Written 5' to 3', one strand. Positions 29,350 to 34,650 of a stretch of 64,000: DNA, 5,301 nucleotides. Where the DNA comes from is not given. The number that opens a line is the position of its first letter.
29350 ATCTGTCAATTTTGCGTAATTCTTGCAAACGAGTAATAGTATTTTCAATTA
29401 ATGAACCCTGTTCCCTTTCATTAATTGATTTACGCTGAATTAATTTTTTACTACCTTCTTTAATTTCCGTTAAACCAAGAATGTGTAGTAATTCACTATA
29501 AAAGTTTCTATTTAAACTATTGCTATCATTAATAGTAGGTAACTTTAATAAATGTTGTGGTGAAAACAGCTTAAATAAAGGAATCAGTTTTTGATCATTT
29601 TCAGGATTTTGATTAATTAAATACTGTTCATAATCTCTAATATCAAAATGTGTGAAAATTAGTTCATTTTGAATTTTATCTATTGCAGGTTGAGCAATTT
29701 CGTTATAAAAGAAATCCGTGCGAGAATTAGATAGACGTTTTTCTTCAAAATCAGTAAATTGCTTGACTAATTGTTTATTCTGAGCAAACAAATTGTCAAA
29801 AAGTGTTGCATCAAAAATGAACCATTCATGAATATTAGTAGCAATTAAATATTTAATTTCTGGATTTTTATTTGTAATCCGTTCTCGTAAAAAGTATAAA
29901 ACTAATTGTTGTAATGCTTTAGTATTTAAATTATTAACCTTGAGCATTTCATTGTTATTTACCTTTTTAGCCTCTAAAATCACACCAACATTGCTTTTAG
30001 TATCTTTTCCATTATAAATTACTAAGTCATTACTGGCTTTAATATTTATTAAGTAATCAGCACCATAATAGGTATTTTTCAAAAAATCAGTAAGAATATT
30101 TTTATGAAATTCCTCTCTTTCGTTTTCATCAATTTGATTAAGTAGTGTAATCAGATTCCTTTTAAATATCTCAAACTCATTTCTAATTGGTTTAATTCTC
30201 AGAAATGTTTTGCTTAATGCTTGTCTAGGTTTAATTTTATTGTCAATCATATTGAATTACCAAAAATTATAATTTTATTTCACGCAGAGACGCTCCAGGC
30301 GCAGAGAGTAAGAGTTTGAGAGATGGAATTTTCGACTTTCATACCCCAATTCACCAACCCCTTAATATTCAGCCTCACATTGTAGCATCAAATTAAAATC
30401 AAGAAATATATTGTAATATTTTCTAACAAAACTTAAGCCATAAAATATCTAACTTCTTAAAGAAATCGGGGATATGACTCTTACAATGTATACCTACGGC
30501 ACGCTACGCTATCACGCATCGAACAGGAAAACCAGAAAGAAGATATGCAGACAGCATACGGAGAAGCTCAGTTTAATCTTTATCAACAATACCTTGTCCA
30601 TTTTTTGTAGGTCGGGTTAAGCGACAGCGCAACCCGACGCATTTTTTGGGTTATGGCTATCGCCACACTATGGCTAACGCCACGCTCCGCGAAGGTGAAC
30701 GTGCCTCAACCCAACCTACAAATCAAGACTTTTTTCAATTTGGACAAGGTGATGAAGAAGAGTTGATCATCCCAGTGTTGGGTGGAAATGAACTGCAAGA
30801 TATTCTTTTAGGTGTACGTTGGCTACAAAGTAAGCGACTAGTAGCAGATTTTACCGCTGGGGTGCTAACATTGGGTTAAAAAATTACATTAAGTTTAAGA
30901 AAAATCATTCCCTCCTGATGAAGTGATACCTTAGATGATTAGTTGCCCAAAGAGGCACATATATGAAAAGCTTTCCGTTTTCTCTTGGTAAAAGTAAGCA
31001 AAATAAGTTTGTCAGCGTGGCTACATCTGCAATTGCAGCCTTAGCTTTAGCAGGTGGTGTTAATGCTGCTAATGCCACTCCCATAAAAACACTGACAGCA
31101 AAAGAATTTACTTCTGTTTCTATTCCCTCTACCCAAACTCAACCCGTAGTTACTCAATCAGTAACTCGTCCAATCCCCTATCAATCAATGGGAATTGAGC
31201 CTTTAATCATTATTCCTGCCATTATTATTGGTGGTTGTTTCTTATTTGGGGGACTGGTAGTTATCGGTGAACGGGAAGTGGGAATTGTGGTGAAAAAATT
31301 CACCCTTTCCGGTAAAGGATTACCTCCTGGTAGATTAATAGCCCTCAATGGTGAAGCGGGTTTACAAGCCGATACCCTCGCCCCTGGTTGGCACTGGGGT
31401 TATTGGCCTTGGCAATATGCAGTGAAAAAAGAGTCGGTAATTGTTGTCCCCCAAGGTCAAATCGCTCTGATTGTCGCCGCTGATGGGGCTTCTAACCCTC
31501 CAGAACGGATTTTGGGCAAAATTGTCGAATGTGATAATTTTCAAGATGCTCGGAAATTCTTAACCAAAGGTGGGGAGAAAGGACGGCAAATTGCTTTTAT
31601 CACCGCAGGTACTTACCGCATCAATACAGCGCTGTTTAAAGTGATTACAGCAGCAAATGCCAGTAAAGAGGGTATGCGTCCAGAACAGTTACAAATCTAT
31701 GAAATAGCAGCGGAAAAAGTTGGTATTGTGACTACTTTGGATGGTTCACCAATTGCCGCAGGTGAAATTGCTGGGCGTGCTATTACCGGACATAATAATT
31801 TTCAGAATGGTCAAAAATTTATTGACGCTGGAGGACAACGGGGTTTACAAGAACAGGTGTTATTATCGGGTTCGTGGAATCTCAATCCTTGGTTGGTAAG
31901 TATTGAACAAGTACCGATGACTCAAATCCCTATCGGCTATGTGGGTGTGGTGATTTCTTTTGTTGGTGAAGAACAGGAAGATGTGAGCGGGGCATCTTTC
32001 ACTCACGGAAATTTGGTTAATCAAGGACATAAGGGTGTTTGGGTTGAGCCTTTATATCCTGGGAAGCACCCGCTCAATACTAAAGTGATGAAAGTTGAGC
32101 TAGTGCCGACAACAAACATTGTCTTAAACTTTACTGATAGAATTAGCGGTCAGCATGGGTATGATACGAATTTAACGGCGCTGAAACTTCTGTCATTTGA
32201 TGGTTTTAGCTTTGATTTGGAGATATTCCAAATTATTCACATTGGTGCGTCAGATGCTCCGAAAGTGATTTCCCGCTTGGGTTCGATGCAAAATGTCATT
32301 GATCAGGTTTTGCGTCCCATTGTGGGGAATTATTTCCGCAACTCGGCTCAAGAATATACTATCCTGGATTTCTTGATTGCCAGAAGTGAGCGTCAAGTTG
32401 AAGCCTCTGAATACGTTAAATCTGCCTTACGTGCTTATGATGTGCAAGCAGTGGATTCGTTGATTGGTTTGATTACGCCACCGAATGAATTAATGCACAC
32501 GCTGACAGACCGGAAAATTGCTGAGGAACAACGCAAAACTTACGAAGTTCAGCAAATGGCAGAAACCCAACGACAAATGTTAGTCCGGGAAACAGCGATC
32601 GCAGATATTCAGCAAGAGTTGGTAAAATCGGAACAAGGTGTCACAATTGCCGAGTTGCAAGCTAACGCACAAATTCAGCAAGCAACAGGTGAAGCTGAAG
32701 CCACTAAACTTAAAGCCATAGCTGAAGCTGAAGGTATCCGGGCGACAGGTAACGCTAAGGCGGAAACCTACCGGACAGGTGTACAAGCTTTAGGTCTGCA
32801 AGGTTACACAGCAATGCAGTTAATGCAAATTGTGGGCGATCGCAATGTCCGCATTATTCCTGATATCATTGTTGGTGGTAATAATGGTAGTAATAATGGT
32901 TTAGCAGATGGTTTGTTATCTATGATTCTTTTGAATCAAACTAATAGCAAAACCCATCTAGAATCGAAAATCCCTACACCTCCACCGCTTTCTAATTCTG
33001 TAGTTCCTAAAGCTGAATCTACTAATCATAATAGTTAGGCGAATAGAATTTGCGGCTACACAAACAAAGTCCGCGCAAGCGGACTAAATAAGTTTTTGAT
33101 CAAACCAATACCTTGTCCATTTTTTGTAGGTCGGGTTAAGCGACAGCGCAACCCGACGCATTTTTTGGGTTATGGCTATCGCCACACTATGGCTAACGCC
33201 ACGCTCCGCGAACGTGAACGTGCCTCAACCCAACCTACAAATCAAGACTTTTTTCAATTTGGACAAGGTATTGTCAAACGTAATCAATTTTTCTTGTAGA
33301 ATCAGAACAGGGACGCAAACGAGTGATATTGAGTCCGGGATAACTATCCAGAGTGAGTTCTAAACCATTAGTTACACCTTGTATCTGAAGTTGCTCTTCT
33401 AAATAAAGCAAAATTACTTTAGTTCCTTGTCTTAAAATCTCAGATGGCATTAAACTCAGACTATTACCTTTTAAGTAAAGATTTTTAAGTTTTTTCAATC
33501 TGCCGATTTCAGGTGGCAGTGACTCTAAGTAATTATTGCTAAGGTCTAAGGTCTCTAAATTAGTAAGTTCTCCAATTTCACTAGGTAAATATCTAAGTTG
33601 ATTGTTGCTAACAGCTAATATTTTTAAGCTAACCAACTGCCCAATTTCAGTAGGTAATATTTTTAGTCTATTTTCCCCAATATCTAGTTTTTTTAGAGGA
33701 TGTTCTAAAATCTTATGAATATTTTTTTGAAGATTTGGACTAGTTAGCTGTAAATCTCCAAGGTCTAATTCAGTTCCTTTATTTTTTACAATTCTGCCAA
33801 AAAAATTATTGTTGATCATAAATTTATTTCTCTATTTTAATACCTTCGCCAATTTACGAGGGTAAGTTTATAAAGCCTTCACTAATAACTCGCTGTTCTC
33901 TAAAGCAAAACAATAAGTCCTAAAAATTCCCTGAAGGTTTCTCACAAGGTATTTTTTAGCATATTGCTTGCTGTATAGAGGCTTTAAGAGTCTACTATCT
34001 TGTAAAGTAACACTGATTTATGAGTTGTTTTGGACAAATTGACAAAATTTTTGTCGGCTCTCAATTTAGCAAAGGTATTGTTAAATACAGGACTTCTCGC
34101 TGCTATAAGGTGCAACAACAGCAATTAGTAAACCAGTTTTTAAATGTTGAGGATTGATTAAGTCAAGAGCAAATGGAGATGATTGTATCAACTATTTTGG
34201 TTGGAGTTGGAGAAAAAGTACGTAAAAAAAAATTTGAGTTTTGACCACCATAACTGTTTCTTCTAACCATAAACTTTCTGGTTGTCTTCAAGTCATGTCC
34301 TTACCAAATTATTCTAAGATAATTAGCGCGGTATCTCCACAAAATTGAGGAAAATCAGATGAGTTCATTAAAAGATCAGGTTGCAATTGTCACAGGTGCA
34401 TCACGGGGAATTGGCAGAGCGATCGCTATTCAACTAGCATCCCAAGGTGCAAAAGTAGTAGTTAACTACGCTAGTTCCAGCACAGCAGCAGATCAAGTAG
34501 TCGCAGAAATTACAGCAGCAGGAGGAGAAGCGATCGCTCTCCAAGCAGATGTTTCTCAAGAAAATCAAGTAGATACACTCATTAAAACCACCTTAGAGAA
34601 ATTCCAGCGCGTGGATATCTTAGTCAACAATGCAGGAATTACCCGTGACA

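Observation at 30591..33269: Two near-identical 160-bp MITE copies in direct orientation bracket the flotillin gene, a composite cassette-like arrangement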

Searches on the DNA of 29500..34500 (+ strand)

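Call 8: search_rna_families(source=window, start=29500, end=34500, threshold=evalue, max_evalue=1)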
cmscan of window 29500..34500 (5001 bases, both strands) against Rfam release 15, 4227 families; matches with E-value up to 1: 0.
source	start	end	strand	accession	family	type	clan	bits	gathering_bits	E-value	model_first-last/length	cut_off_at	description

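Call 52: search_dna_similar(query=window:33106-33140:+, collection=plasmids, mode=distant, max_evalue=10, max_rows=30)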
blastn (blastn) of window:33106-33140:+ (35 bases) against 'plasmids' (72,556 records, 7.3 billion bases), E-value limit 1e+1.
Records with a match: 7; places in all: 7; records where one place covers at least 80% of the query: 1.
Best place of each record, by identity: >=99% 1; 95-99% 4; 90-95% 2.
By first word of the organism name: Bacillus 4; Dolichospermum 1; Caballeronia 1; Exiguobacterium 1.
By predicted mobility (MOB-suite, as given by PLSDB): conjugative 3; non-mobilizable 2; mobilizable 2.
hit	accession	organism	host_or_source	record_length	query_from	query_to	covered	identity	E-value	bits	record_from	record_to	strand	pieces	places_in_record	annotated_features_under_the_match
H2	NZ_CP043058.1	Dolichospermum sp. UHCC 0315A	DNA sample,Gulf of Finland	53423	1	35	100%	94.3%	1e-6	55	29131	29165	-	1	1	none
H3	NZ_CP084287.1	Caballeronia zhejiangensis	Anasa tristis,Cell culture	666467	9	33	71%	92.0%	3e-1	37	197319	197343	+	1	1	TetR/AcrR family transcriptional regulator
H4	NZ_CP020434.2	Bacillus sp. FDAARGOS_235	Homo sapiens,blood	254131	2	23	63%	95.7%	4e+0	35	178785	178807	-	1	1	queD: 6-carboxytetrahydropterin synthase QueD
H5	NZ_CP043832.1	Bacillus sp. BS98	oyster,whole organism,intestinal tract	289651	2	23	63%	95.7%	4e+0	35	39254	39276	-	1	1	queD: 6-carboxytetrahydropterin synthase QueD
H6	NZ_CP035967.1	Bacillus mycoides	cell culture,soil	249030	2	23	63%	95.7%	4e+0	35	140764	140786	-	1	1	queD: 6-carboxytetrahydropterin synthase QueD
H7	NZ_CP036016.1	Bacillus toyonensis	cell culture,soil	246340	2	23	63%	95.7%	4e+0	35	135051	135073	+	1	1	queD: 6-carboxytetrahydropterin synthase QueD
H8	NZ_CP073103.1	Exiguobacterium alkaliphilum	cell culture,soil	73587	3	20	51%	100.0%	4e+0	34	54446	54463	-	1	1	none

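Call 53: search_dna_similar(query=window:33236-33273:+, collection=plasmids, mode=distant, max_evalue=10, max_rows=30)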
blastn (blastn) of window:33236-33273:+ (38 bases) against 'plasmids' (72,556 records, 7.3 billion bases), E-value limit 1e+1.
Records with a match: 42; places in all: 43; records where one place covers at least 80% of the query: 1.
Best place of each record, by identity: >=99% 3; 95-99% 4; 90-95% 21; 80-90% 14.
By first word of the organism name: Acinetobacter 16; Ligilactobacillus 10; uncultured 2; Escherichia 2; Nostoc 2; Candidatus 2; Priestia 2; Aulosira 1; Calothrix 1; Planococcus 1; and 3 more.
By predicted mobility (MOB-suite, as given by PLSDB): conjugative 19; non-mobilizable 18; mobilizable 5.
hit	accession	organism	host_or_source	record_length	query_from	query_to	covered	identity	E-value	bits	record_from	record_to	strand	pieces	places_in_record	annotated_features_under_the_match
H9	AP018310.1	Aulosira laxa NIES-50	-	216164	1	35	92%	86.5%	4e-1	38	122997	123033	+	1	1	glyoxalase family protein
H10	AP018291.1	Calothrix sp. NIES-4105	-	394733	3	30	74%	89.3%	5e+0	35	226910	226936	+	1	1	none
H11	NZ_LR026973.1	Acinetobacter baumannii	Homo sapiens,wound swab sample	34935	10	37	74%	85.7%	5e+0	34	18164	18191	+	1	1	none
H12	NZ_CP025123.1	Planococcus sp. MB-3u-03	-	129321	6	31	68%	88.5%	5e+0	35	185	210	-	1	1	hypothetical protein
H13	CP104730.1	Ligilactobacillus salivarius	swine,pure culture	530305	13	38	68%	88.5%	5e+0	35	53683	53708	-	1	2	type II toxin-antitoxin system HicB family antitoxin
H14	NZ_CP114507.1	Ligilactobacillus salivarius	Meles meles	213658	13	38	68%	88.5%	5e+0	35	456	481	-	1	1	type II toxin-antitoxin system HicB family antitoxin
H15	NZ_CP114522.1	Ligilactobacillus salivarius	Meles meles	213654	13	38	68%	88.5%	5e+0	35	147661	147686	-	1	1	type II toxin-antitoxin system HicB family antitoxin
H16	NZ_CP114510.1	Ligilactobacillus salivarius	Meles meles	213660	13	38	68%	88.5%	5e+0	35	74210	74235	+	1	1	type II toxin-antitoxin system HicB family antitoxin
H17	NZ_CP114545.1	Ligilactobacillus salivarius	Meles meles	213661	13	38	68%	88.5%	5e+0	35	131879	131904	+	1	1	type II toxin-antitoxin system HicB family antitoxin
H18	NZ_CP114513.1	Ligilactobacillus salivarius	Meles meles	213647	13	38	68%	88.5%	5e+0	35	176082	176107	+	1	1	type II toxin-antitoxin system HicB family antitoxin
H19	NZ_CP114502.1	Ligilactobacillus salivarius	Meles meles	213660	13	38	68%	88.5%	5e+0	35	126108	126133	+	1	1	type II toxin-antitoxin system HicB family antitoxin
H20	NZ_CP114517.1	Ligilactobacillus salivarius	Meles meles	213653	13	38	68%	88.5%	5e+0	35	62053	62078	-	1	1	type II toxin-antitoxin system HicB family antitoxin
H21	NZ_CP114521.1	Ligilactobacillus salivarius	Meles meles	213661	13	38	68%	88.5%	5e+0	35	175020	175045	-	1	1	type II toxin-antitoxin system HicB family antitoxin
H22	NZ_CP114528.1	Ligilactobacillus salivarius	Meles meles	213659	13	38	68%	88.5%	5e+0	35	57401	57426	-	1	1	type II toxin-antitoxin system HicB family antitoxin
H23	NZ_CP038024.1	Acinetobacter radioresistens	bacterial culture,soil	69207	15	38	63%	91.7%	1e+0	36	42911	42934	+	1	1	topA: type I DNA topoisomerase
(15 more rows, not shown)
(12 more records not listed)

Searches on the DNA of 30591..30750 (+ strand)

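Call 6: search_dna_similar(query=window:30591-30750:+, collection=plasmids, mode=distant, max_rows=40)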
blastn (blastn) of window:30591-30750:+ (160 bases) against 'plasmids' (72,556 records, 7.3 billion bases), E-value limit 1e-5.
Records with a match: 1; places in all: 1; records where one place covers at least 80% of the query: 0.
Best place of each record, by identity: 90-95% 1.
By first word of the organism name: Dolichospermum 1.
By predicted mobility (MOB-suite, as given by PLSDB): non-mobilizable 1.
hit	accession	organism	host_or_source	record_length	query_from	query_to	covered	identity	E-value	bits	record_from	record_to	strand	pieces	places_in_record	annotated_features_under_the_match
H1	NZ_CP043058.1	Dolichospermum sp. UHCC 0315A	DNA sample,Gulf of Finland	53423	1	70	44%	90.0%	2e-17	96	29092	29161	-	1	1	none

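Call 12: get_annotated_region(hit=H1, flank=1500)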
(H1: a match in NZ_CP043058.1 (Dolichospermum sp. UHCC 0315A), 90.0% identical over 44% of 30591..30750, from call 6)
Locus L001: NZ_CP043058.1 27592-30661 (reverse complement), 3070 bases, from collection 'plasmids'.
description: Dolichospermum sp. UHCC 0315A plasmid pUHCC0315b, complete sequence
organism: Dolichospermum sp. UHCC 0315A (NCBI taxid 1914871)
taxonomy: Bacteria; Cyanobacteriota; Cyanophyceae; Nostocales; Aphanizomenonaceae; Dolichospermum; Dolichospermum sp. UHCC 0315A
host: -; source: DNA sample,Gulf of Finland; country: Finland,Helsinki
typing (MOB-suite, as given by PLSDB): non-mobilizable
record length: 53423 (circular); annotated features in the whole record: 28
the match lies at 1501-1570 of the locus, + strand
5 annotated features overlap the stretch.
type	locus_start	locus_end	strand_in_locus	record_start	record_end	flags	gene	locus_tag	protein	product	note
CDS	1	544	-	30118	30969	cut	-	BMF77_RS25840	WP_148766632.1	ParA family protein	-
CDS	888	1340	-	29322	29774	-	-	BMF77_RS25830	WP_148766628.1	TEK-like protein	-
CDS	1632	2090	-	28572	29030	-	-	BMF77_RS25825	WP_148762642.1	helix-turn-helix transcriptional regulator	-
CDS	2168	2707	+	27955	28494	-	-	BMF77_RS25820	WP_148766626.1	tyrosine-type recombinase/integrase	GO:0015074 - DNA integration [Evidence IEA]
CDS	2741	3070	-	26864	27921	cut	-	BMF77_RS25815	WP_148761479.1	ISKra4 family transposase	-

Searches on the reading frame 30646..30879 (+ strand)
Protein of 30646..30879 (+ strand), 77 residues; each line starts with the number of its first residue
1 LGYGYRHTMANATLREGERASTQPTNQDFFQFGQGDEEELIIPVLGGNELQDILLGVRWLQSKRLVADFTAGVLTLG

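Call 9: search_protein_families(library=pfam, proteins=[window:30646-30879:+])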
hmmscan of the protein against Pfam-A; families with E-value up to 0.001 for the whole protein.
window:30646-30879:+ (77 aa): 0 families

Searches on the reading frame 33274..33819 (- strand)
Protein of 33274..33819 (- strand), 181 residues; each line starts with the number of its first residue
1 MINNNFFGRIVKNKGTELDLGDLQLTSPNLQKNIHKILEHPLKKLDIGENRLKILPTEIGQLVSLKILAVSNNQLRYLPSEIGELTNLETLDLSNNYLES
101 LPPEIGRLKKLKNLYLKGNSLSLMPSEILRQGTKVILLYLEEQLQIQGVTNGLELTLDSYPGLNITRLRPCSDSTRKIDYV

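Call 9: search_protein_families(library=pfam, proteins=[window:33274-33819:-])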
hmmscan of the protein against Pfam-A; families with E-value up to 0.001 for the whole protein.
window:33274-33819:- (181 aa): 7 families
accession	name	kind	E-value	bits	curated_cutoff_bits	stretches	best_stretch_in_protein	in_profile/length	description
PF23598.1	LRR_14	-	4.4e-25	88.6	40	3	58-125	42-107/353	Leucine-rich repeat region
PF13855.12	LRR_8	-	3.8e-16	59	27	3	64-121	2-61/61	Leucine rich repeat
PF12799.13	LRR_4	-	1.4e-11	44.6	27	2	86-121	1-39/44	Leucine Rich repeats (2 copies)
PF00560.39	LRR_1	-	4.7e-10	38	20.6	0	87-108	1-23/23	Leucine Rich Repeat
PF23211.1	LRR_LRWD1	-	5e-08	33.3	28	1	16-75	19-76/190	Leucine-rich repeat and WD repeat-containing protein 1, LRR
PF24048.1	LRR_NXF1-5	-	1e-05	25.5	30.5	1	17-122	15-117/142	NXF1/2/3/5 leucine-rich repeat domain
PF25019.1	LRR_R13L1-DRL21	-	0.00032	21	27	1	64-117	70-125/127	R13L1/DRL21 LRRs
